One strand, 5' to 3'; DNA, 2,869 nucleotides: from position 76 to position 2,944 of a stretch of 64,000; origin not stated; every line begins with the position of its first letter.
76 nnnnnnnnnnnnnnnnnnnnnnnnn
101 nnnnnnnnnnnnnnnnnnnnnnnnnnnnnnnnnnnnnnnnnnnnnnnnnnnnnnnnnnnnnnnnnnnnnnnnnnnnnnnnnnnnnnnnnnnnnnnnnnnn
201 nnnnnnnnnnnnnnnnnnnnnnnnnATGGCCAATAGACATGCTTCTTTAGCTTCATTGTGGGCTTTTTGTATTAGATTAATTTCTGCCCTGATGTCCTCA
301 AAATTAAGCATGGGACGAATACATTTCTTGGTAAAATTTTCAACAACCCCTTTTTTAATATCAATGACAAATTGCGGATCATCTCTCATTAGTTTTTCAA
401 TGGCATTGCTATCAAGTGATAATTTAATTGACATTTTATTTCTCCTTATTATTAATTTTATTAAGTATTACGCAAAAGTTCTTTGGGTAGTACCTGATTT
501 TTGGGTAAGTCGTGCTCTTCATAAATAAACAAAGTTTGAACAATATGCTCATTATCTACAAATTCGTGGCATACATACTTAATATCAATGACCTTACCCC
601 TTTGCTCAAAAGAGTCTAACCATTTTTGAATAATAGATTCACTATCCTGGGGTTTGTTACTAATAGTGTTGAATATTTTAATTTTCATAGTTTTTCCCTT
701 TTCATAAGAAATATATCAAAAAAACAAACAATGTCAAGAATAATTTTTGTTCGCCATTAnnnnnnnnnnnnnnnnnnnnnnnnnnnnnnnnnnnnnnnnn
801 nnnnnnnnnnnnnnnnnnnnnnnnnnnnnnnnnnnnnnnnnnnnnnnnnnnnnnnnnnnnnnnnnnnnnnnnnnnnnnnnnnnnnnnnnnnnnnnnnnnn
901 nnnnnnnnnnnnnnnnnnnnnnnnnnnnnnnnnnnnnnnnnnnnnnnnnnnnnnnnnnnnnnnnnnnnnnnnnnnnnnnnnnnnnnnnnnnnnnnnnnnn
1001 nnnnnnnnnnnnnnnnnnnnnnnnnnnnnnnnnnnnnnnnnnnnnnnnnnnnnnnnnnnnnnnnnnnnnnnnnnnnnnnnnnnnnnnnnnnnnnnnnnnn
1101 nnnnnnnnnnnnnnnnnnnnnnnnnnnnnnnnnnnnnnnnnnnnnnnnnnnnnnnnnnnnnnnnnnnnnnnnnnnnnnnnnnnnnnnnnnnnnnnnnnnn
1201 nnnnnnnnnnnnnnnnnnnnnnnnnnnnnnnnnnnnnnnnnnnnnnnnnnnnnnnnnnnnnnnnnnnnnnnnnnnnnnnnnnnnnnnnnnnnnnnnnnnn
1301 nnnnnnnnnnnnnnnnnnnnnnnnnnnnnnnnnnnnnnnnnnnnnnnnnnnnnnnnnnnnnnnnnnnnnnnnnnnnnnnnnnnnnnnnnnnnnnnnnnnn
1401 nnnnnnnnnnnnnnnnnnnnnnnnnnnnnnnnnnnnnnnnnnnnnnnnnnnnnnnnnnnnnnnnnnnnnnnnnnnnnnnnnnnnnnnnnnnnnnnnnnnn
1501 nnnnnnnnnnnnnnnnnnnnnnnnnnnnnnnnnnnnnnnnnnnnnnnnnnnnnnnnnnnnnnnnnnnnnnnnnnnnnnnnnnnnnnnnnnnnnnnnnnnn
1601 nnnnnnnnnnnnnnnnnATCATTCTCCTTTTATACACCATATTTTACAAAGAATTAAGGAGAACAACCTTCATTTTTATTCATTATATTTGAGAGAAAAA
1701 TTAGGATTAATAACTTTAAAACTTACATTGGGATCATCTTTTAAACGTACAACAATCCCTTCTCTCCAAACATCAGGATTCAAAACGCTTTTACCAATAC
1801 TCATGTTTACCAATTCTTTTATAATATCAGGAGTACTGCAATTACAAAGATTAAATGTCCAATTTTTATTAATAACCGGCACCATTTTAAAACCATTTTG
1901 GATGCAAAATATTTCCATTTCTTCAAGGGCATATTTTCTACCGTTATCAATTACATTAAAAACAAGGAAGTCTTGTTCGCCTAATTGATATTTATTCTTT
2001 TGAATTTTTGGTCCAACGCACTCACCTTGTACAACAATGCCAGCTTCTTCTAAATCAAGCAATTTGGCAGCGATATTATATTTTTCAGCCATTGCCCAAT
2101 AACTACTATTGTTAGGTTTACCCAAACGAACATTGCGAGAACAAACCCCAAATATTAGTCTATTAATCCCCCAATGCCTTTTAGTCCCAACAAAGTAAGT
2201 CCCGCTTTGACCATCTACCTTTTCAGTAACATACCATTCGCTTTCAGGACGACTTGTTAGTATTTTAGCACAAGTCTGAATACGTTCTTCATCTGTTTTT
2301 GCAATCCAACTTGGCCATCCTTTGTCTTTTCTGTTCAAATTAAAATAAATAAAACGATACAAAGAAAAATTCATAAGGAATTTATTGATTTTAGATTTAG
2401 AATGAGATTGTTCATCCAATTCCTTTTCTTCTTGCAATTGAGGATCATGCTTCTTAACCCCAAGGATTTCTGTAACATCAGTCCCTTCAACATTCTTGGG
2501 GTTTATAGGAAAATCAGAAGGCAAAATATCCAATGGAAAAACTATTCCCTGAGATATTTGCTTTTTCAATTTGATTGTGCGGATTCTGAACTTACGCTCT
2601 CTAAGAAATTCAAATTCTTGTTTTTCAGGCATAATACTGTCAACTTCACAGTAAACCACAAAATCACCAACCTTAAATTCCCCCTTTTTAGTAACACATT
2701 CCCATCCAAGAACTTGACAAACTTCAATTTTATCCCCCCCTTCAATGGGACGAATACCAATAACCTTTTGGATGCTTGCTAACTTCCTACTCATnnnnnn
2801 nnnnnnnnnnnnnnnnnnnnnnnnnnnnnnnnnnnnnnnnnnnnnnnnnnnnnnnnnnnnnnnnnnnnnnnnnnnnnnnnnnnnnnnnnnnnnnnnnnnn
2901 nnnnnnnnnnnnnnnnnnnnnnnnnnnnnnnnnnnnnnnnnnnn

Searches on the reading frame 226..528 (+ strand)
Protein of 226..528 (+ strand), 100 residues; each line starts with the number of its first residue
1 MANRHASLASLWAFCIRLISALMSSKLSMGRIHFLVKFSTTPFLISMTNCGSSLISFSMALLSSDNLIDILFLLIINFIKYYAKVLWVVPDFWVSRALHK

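Call 22: search_protein_families(library=pfam, alignment_id=A1, max_evalue=0.001)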
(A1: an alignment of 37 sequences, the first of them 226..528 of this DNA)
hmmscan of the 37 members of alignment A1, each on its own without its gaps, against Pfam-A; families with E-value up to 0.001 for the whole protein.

A. member 1, window:226-528:+ (100 aa): 0 families

B. families by the number of members that match (of 37 scanned): 15 families
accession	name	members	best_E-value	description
PF01522.26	Polysacc_deac_1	1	9.5e-30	Polysaccharide deacetylase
PF08719.17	NADAR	1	1.1e-26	NADAR domain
PF00149.33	Metallophos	1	3.6e-14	Calcineurin-like phosphoesterase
PF13521.12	AAA_28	1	3.1e-10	AAA domain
PF06629.18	MipA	1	8.3e-09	MltA-interacting protein MipA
PF12850.12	Metallophos_2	1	2e-07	Calcineurin-like phosphoesterase superfamily domain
PF01541.30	GIY-YIG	1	1.3e-06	GIY-YIG catalytic domain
PF13384.12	HTH_23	1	5.6e-06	Homeodomain-like domain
PF00413.30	Peptidase_M10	1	1.5e-05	Matrixin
PF10096.14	DUF2334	1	2.2e-05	Uncharacterized protein conserved in bacteria (DUF2334)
PF11790.14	Glyco_hydro_cc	1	6.9e-05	Glycosyl hydrolase catalytic core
PF01555.25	N6_N4_Mtase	1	7.5e-05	DNA methylase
PF08280.17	HTH_Mga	1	0.00016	M protein trans-acting positive regulator (MGA) HTH domain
PF20712.2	CyanoTRADDas_TM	1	0.00038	Cyanobacterial TRADD-N associated 2-Transmembrane domain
PF04545.22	Sigma70_r4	1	0.00045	Sigma-70, region 4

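Call 57: search_protein_families(library=phrogs, alignment_id=A1, max_evalue=0.00001)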
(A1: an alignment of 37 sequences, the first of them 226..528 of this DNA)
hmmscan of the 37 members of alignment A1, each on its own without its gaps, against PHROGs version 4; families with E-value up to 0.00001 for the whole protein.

A. member 1, window:226-528:+ (100 aa): 0 families

B. families by the number of members that match (of 37 scanned): 14 families
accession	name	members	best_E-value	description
phrog_1017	-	1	1.9e-43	-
phrog_11619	-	1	1.6e-41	DNA methyltransferase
phrog_13182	-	1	1.7e-22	-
phrog_314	-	1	2.9e-20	homing endonuclease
phrog_7168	-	1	2e-17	homing endonuclease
phrog_2107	-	1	6e-17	thymidylate kinase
phrog_19446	-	1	1.5e-13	homing endonuclease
phrog_17662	-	1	1e-11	-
phrog_5123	-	1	5.4e-09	homing endonuclease with GIY-YIG motif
phrog_6182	-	1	1.1e-08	-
phrog_67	-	1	1.6e-08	DNA methyltransferase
phrog_11947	-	1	7.9e-07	-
phrog_1649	-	1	9.6e-07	metallo-phosphoesterase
phrog_20015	-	1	5.1e-06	endonuclease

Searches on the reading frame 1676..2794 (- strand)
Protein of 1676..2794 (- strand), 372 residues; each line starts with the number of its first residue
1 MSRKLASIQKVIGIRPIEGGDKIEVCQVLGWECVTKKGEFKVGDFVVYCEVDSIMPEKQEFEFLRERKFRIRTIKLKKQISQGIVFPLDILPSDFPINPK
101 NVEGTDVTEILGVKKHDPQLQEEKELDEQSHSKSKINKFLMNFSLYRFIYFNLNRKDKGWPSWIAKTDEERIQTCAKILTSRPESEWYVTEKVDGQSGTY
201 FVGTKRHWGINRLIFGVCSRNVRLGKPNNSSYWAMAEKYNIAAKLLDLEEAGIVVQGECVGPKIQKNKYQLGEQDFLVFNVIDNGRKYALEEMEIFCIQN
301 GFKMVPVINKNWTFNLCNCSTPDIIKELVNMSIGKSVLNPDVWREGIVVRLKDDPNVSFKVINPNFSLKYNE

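Call 10: search_protein_families(library=phrogs, proteins=[window:1676-2794:-], max_evalue=0.001)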
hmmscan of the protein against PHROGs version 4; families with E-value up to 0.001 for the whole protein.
window:1676-2794:- (372 aa): 2 families
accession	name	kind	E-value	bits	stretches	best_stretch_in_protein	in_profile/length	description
phrog_968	-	DNA, RNA and nucleotide metabolism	4.1e-69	234.4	1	1-370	6-392/398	RNA ligase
phrog_548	-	DNA, RNA and nucleotide metabolism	4.7e-17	63.2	1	160-369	6-236/341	RNA ligase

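Call 45: find_encoding_contigs(protein=window:1676-2794:-, flank=10000, max_places=2)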
Protein window:1676-2794:- (372 aa): 4 contigs read that carry it; 1 place shown.
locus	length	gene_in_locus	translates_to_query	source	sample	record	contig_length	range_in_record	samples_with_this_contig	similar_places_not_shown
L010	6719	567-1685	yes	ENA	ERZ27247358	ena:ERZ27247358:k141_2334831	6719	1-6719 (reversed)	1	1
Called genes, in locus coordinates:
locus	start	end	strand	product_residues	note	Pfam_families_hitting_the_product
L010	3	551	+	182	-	?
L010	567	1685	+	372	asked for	PF21189:PHA02142, PF09414:RNA_ligase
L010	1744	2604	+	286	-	PF01541:GIY-YIG (weak)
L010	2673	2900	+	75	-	-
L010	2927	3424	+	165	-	-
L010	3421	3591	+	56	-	-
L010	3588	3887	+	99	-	-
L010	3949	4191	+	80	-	-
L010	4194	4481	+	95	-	-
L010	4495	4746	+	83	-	-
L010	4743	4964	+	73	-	-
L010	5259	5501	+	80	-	-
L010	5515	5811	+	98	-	-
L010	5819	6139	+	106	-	-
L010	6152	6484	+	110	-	PF07963:N_methyl (faint)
